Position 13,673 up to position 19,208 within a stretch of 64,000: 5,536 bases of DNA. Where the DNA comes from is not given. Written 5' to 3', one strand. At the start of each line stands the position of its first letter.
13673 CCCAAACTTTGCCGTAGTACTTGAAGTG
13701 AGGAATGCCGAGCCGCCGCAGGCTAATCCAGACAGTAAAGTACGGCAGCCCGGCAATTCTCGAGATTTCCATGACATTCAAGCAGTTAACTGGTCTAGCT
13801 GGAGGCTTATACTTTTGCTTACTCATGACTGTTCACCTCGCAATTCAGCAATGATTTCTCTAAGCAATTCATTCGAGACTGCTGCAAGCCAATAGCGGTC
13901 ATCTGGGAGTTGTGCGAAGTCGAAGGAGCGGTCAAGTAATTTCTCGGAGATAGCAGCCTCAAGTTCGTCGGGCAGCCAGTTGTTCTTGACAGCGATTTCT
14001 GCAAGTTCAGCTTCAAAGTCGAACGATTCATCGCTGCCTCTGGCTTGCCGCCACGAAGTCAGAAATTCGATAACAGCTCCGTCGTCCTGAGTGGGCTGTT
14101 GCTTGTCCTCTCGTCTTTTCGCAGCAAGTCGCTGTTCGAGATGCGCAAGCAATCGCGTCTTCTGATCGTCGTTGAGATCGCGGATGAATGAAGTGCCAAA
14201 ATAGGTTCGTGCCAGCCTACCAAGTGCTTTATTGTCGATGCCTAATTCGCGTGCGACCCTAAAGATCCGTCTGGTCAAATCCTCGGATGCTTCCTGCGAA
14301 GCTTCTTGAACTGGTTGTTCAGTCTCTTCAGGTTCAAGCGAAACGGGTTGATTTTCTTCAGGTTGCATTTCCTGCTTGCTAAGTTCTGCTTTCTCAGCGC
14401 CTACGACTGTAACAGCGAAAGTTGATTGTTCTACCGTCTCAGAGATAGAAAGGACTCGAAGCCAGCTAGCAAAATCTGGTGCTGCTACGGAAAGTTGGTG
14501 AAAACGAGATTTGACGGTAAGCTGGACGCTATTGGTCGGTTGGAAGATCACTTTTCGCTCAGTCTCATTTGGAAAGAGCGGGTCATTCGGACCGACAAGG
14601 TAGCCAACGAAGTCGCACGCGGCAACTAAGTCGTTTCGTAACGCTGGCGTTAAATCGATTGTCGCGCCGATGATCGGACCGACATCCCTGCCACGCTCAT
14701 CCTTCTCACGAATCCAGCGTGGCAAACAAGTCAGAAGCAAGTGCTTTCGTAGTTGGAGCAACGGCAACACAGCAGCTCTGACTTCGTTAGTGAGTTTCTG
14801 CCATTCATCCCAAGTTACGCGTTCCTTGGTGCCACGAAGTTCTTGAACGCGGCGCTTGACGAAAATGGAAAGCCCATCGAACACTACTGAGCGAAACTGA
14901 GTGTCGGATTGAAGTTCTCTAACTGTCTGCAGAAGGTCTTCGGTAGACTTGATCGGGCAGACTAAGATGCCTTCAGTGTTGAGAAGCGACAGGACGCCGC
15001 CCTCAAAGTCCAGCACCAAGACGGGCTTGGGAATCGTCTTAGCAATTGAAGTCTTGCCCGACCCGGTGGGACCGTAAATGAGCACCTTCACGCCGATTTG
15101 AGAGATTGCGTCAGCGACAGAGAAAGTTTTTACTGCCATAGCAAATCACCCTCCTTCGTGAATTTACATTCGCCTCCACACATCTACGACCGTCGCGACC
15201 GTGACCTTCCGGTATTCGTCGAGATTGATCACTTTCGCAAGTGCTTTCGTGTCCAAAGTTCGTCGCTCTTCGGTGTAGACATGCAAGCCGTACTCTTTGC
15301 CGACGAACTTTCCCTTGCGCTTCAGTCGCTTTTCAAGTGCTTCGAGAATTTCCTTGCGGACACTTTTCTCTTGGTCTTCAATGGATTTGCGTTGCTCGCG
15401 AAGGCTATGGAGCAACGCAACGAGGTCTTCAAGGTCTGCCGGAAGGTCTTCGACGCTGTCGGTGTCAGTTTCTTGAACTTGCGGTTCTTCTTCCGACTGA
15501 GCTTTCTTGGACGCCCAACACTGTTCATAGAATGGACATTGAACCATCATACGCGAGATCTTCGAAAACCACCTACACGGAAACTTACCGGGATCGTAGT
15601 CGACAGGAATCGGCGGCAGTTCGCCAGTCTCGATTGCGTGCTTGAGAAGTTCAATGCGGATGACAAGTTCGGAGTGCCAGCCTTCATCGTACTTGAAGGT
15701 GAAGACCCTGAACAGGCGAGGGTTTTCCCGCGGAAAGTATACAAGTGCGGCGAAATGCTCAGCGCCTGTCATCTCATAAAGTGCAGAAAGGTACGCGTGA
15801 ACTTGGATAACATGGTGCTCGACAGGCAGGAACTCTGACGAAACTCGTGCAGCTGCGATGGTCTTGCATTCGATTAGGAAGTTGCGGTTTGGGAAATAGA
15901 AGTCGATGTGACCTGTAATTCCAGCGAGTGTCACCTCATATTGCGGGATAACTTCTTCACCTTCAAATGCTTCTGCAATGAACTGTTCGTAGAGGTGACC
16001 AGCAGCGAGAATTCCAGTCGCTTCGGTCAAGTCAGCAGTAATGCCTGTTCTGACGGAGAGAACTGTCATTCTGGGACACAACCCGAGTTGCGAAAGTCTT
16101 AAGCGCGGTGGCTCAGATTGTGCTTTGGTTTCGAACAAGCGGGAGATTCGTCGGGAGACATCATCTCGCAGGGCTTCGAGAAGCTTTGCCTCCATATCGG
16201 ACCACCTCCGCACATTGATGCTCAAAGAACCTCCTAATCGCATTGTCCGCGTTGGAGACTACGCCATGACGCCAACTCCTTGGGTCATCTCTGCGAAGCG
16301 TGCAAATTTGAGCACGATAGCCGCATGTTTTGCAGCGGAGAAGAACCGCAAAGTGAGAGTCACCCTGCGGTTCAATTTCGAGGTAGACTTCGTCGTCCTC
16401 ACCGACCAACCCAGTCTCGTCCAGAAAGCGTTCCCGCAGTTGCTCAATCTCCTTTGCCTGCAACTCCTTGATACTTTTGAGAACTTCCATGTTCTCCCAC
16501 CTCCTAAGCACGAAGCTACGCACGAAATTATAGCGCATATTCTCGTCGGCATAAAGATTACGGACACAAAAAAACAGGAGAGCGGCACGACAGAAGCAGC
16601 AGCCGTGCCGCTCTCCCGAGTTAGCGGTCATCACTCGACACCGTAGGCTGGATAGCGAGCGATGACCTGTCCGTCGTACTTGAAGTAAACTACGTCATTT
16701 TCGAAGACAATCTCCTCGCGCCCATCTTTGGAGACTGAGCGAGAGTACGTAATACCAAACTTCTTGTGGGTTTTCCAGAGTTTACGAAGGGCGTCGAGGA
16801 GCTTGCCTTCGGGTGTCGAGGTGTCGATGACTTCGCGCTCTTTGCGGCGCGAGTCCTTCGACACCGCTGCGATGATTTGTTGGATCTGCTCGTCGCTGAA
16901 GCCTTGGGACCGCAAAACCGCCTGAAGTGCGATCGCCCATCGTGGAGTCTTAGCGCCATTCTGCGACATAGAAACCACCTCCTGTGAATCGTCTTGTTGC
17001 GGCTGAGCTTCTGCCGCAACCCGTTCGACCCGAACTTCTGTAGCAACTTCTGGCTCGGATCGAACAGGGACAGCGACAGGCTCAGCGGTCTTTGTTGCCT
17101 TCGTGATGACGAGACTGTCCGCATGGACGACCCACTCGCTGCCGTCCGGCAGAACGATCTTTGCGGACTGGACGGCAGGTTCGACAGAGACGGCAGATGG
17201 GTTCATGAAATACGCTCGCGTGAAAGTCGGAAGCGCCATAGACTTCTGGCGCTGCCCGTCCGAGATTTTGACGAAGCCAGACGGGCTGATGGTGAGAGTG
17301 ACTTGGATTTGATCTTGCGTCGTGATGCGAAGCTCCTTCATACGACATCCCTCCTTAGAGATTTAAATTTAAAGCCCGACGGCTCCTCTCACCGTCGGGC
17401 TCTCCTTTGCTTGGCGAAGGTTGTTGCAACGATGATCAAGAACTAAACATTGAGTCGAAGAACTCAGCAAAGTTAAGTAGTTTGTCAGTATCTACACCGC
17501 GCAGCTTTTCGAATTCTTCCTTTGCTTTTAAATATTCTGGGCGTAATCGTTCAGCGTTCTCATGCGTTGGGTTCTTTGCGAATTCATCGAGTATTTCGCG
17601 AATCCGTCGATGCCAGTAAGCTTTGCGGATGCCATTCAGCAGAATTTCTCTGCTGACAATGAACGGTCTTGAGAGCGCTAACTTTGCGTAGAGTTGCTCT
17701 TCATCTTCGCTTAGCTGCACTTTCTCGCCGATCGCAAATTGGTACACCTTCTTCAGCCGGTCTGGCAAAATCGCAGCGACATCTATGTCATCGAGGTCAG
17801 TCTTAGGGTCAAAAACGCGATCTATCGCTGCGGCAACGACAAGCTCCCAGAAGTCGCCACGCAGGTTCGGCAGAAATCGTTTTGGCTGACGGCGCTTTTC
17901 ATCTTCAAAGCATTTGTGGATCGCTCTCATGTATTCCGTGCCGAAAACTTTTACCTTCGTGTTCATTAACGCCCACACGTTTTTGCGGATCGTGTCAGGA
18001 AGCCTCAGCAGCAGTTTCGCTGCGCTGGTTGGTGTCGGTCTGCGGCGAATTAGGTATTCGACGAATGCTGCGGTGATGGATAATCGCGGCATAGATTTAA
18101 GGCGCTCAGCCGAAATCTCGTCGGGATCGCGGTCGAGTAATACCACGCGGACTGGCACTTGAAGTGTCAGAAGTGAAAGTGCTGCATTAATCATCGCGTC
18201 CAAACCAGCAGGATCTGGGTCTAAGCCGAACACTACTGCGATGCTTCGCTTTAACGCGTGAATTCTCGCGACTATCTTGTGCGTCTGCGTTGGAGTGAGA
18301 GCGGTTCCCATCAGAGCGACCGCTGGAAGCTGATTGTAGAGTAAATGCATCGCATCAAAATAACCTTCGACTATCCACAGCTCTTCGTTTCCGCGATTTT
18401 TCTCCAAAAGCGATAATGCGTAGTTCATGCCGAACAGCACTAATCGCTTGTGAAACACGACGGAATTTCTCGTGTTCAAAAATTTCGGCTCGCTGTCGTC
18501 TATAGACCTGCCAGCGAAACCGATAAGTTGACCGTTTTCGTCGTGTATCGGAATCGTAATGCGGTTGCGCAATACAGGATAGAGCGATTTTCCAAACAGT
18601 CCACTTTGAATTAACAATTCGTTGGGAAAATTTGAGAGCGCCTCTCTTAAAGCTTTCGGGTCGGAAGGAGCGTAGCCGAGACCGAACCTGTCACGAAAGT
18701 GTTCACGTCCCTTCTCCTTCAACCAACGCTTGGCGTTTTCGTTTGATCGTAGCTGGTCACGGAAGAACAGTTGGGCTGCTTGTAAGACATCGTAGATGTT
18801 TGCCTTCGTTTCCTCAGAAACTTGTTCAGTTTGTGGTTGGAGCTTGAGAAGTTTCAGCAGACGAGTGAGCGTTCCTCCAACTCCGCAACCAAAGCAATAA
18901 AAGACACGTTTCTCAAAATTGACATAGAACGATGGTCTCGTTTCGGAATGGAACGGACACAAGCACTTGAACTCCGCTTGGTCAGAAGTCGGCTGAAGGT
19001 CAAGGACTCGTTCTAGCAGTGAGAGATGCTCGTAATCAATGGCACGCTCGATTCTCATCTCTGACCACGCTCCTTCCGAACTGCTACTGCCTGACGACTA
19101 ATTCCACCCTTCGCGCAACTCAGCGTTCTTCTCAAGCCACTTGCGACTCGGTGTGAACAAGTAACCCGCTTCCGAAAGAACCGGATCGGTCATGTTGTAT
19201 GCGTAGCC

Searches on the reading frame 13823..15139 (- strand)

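Call 41: search_protein_families(library=phrogs, proteins=[window:13823-15139:-], max_evalue=0.001)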
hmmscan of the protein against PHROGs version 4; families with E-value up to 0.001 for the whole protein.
window:13823-15139:- (438 aa): 2 families
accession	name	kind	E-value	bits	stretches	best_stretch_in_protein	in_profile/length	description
phrog_124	-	DNA, RNA and nucleotide metabolism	4.6e-31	109.6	1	15-288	42-316/382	Sak4-like ssDNA annealing protein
phrog_1366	-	unknown function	3.5e-08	34.3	1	14-137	12-152/307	-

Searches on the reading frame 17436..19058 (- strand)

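Call 41: search_protein_families(library=phrogs, proteins=[window:17436-19058:-], max_evalue=0.001)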
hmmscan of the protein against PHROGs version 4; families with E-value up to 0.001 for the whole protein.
window:17436-19058:- (540 aa): 11 families
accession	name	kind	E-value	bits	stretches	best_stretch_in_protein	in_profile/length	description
phrog_6444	-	DNA, RNA and nucleotide metabolism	2.1e-58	199.5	2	76-339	104-376/577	DNA primase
phrog_47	-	DNA, RNA and nucleotide metabolism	2.4e-45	156.5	1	27-323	48-329/947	DNA primase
phrog_22657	-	unknown function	1.1e-12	47.6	1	161-316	193-345/1185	-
phrog_360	-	DNA, RNA and nucleotide metabolism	5.3e-12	47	1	23-77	22-71/133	DNA primase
phrog_18097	-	DNA, RNA and nucleotide metabolism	9.3e-12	45.9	1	27-69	30-72/199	DNA primase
phrog_849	-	DNA, RNA and nucleotide metabolism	9.3e-11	42.3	1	108-322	148-334/435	DNA primase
phrog_2304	-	DNA, RNA and nucleotide metabolism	1.9e-10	42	1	25-72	28-75/133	DNA primase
phrog_11992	-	unknown function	2.9e-08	35.1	1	31-68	29-64/177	-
phrog_239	-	DNA, RNA and nucleotide metabolism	3.3e-08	33.9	1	29-297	40-276/801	DNA primase/helicase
phrog_6088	-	DNA, RNA and nucleotide metabolism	5e-06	26.2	1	23-312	15-273/772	DNA primase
phrog_1139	-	DNA, RNA and nucleotide metabolism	1.3e-05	24.4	1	224-290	175-237/895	DNA primase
